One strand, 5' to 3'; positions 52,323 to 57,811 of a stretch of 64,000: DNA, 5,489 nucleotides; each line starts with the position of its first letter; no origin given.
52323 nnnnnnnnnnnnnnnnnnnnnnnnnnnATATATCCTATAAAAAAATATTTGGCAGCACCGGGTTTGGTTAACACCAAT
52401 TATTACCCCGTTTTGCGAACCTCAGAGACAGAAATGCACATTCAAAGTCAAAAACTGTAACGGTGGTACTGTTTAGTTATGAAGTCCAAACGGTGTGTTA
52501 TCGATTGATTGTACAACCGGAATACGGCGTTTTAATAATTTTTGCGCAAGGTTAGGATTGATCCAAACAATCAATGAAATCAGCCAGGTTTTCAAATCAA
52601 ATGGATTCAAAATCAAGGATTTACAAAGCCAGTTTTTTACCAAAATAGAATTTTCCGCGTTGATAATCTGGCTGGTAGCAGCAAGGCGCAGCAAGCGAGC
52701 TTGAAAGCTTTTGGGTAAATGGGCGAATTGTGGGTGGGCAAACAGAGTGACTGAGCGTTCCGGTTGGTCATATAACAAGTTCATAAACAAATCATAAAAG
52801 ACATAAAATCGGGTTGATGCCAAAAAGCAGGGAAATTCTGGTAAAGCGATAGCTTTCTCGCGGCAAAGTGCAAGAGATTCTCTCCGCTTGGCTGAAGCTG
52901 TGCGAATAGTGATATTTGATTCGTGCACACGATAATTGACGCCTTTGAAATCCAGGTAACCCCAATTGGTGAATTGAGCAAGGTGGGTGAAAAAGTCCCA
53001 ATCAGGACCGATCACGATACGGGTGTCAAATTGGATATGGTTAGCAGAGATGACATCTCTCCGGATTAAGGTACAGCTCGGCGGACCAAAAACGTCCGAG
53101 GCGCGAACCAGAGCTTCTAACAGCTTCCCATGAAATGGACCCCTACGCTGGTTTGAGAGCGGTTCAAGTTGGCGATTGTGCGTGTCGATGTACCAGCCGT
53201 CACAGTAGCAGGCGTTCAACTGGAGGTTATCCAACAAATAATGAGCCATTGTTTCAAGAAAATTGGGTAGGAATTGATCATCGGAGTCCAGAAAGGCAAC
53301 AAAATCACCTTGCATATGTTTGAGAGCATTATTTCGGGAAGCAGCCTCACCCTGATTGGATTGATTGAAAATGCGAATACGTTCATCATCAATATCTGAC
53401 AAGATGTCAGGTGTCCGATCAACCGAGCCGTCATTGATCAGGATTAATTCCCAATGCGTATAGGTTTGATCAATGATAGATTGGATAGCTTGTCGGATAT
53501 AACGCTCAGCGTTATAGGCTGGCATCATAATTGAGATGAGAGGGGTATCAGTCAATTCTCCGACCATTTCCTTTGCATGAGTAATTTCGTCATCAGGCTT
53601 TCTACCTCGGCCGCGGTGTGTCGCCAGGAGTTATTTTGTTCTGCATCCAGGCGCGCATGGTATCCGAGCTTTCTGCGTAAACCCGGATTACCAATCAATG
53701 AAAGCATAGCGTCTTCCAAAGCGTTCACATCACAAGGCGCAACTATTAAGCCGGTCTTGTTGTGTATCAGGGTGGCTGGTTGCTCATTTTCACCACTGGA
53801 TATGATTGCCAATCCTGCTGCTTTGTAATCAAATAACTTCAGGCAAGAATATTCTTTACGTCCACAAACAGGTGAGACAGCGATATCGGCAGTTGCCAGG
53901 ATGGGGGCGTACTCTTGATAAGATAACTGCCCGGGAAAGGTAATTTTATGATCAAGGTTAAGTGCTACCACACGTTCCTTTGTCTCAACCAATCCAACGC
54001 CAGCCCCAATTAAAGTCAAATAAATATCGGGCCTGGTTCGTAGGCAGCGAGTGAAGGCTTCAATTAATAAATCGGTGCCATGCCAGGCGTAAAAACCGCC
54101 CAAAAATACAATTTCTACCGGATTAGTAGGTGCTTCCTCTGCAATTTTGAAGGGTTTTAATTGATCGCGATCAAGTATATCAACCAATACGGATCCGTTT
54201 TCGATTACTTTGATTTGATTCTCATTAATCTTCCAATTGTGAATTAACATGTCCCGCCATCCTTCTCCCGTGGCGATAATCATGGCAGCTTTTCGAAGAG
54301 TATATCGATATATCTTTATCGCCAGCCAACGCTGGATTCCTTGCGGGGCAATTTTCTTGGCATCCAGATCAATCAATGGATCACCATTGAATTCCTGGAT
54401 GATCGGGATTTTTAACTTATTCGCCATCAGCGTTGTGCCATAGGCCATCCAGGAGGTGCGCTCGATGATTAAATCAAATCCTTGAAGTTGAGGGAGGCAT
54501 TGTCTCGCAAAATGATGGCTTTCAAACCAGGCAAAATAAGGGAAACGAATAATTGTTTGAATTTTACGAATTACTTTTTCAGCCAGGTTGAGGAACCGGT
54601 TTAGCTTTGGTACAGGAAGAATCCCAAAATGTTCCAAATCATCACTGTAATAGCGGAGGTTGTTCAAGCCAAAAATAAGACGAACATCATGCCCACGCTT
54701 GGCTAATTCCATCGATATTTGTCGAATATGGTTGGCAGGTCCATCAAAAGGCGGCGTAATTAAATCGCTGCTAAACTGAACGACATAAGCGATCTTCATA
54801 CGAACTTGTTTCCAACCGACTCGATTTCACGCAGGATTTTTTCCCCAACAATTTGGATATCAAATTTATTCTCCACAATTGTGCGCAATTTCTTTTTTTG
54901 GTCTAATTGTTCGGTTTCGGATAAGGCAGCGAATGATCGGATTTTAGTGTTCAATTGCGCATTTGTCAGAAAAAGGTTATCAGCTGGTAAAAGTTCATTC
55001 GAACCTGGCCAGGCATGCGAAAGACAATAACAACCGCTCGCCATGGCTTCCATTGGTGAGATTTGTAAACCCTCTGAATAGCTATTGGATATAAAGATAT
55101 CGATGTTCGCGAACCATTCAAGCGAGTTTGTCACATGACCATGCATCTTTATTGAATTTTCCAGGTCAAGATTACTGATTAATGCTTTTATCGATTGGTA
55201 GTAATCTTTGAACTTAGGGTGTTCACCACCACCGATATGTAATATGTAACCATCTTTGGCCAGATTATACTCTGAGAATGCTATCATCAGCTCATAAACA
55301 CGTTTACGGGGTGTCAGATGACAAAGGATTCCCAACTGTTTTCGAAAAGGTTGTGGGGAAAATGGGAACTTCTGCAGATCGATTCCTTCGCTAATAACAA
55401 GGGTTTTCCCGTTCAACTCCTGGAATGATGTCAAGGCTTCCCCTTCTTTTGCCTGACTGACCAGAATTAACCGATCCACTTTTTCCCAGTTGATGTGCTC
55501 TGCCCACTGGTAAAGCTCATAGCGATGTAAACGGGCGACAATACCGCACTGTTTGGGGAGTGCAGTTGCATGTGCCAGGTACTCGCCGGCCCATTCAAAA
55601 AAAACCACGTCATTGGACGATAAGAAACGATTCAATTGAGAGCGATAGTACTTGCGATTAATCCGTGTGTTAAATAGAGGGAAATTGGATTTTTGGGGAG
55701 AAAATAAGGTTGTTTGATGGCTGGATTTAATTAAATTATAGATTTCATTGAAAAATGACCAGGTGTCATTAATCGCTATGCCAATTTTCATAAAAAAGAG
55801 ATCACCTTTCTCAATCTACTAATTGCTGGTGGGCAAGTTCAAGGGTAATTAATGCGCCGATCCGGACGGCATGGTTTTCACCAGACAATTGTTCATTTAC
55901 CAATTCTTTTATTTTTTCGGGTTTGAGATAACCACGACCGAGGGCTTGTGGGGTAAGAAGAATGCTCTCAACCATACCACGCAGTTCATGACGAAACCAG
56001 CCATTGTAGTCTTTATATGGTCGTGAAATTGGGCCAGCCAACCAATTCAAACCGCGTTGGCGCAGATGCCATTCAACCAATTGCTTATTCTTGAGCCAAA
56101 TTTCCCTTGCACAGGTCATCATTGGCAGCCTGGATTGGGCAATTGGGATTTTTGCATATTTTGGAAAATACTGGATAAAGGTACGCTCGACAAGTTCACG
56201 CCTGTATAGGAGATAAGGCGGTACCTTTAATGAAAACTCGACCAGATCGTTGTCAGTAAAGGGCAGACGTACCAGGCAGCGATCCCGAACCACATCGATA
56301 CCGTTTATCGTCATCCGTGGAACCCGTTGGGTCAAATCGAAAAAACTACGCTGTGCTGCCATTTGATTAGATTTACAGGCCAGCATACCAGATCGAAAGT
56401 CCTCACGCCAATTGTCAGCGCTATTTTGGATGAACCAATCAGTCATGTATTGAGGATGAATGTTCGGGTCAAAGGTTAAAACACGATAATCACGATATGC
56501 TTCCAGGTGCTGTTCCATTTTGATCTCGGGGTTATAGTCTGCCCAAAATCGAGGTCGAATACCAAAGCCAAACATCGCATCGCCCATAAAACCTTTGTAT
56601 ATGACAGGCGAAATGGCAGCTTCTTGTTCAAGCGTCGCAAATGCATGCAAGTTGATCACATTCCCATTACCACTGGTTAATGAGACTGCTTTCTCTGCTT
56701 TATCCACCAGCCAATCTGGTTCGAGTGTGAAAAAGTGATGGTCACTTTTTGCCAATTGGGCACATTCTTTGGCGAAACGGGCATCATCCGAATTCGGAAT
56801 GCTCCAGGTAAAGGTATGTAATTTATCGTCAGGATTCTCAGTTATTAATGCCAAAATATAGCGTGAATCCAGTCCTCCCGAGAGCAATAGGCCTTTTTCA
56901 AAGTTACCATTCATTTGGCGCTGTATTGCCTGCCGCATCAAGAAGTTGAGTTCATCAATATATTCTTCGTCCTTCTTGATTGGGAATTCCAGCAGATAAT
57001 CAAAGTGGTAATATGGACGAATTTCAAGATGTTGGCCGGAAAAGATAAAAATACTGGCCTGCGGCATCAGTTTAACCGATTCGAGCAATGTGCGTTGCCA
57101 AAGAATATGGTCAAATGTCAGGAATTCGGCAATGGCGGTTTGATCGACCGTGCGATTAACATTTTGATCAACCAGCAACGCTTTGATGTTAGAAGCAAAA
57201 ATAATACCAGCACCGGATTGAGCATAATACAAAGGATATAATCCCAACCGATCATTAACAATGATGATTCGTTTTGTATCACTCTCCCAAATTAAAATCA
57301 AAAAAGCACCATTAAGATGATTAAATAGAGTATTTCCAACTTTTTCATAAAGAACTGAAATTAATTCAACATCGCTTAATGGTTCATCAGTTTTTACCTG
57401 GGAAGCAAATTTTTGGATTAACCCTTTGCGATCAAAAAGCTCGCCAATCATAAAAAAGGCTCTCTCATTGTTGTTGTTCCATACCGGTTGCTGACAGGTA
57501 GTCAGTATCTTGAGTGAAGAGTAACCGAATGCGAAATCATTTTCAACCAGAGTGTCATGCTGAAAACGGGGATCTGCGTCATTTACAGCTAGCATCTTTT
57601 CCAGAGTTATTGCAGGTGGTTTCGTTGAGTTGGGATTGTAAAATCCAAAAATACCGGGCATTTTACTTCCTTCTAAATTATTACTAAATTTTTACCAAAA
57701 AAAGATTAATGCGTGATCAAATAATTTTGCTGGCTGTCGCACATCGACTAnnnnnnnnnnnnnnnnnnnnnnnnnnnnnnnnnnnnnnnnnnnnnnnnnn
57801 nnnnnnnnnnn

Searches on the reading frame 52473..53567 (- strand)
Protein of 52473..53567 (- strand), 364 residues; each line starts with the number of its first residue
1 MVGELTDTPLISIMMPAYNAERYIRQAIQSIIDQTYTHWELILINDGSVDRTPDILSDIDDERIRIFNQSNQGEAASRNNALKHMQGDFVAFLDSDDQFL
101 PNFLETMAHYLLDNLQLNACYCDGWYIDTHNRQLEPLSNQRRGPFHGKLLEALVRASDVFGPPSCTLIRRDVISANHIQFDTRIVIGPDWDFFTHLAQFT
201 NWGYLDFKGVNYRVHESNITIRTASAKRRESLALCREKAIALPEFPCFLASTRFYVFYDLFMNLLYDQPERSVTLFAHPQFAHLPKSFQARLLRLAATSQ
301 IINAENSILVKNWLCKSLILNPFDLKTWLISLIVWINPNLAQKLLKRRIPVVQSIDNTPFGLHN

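Call 7: search_protein_families(library=pfam, proteins=[window:52473-53567:-], max_evalue=0.0001)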
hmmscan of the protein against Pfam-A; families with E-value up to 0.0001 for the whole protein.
window:52473-53567:- (364 aa): 3 families
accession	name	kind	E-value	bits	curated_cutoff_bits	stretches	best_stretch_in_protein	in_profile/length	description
PF00535.33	Glycos_transf_2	-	1.5e-35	123.1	23.3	1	12-173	1-164/168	Glycosyl transferase family 2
PF10111.15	Glyco_tranf_2_2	-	7.9e-13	49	27.3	1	13-200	2-203/276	Glycosyltransferase like family 2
PF13641.12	Glyco_tranf_2_3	-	2.3e-11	44.6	27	1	11-187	3-185/230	Glycosyltransferase like family 2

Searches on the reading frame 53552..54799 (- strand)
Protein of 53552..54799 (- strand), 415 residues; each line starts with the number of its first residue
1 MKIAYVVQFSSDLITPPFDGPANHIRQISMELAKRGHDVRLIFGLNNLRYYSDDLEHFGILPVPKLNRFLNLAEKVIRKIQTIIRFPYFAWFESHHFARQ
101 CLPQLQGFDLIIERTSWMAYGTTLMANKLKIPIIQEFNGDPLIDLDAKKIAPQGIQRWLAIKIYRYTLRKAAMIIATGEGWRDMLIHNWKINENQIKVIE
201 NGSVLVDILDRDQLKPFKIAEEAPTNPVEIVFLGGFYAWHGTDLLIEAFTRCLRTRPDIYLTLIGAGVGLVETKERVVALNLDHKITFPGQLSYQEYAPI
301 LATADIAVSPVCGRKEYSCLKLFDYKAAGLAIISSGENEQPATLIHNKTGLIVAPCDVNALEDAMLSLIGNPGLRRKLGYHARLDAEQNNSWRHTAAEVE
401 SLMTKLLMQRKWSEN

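Call 7: search_protein_families(library=pfam, proteins=[window:53552-54799:-], max_evalue=0.0001)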
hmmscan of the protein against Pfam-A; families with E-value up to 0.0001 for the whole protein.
window:53552-54799:- (415 aa): 5 families
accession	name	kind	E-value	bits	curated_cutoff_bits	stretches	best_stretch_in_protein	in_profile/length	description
PF00534.26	Glycos_transf_1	-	4.8e-22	78.7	26.4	1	221-383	9-170/172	Glycosyl transferases group 1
PF13692.12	Glyco_trans_1_4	-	9.3e-20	71.8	27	1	229-370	3-141/142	Glycosyl transferases group 1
PF13439.12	Glyco_transf_4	-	2.4e-13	50.9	28.5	1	19-202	2-165/170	Glycosyltransferase Family 4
PF13579.12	Glyco_trans_4_4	-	3e-11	44.4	29.7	1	20-202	2-158/158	Glycosyl transferase 4-like domain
PF13524.12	Glyco_trans_1_2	-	4.4e-07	30.4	25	1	249-399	5-142/144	Glycosyl transferase-like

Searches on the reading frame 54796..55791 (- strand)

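Call 7: search_protein_families(library=pfam, proteins=[window:54796-55791:-], max_evalue=0.0001)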
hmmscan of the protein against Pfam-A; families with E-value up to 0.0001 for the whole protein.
window:54796-55791:- (331 aa): 2 families
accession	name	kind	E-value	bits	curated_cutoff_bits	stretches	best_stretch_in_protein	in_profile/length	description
PF13692.12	Glyco_trans_1_4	-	2.3e-13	51.1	27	1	152-272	3-120/142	Glycosyl transferases group 1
PF00534.26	Glycos_transf_1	-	5.6e-13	49.2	26.4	1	156-268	21-131/172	Glycosyl transferases group 1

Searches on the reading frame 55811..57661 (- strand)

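Call 7: search_protein_families(library=pfam, proteins=[window:55811-57661:-], max_evalue=0.0001)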
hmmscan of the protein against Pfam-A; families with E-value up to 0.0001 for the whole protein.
window:55811-57661:- (616 aa): 3 families
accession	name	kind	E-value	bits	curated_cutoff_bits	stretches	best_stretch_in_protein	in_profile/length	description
PF00733.27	Asn_synthase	-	8.3e-23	82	21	1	241-487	5-260/354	Asparagine synthase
PF13537.11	GATase_7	-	7.1e-22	78.2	25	1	56-163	12-122/123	Glutamine amidotransferase domain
PF13522.11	GATase_6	-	6.9e-15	55.7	27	1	40-158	9-130/130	Glutamine amidotransferase domain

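Call 65: search_protein_families(library=ncbifam, proteins=[window:55811-57661:-], max_evalue=0.00001)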
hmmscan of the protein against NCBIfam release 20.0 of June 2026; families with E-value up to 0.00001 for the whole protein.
window:55811-57661:- (616 aa): 6 families
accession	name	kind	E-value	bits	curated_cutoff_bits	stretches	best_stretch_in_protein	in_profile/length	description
TIGR01536.1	asn_synth_AEB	equivalog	3.5e-45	155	267.1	1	37-488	41-490/517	asparagine synthase (glutamine-hydrolyzing)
TIGR03108.1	eps_aminotran_1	hypoth_equivalog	2e-42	145.7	816.9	1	2-316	2-323/628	XrtA/PEP-CTERM system amidotransferase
TIGR03104.1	trio_amidotrans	equivalog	5.7e-42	143.7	570.1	1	2-484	2-491/589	N-acetylglutaminylglutamine amidotransferase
NF033535.1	lass_lactam_cya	exception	4.2e-39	134.6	525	1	1-368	1-380/668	lasso peptide isopeptide bond-forming cyclase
NF006949.0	PRK09431.1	equivalog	1e-31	110.2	499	2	34-163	35-166/554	asparagine synthase B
NF033561.1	macrolact_Ik_Al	subfamily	4.2e-07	28.9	300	1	100-329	63-292/561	albusnodin/ikarugamycin family macrolactam cyclase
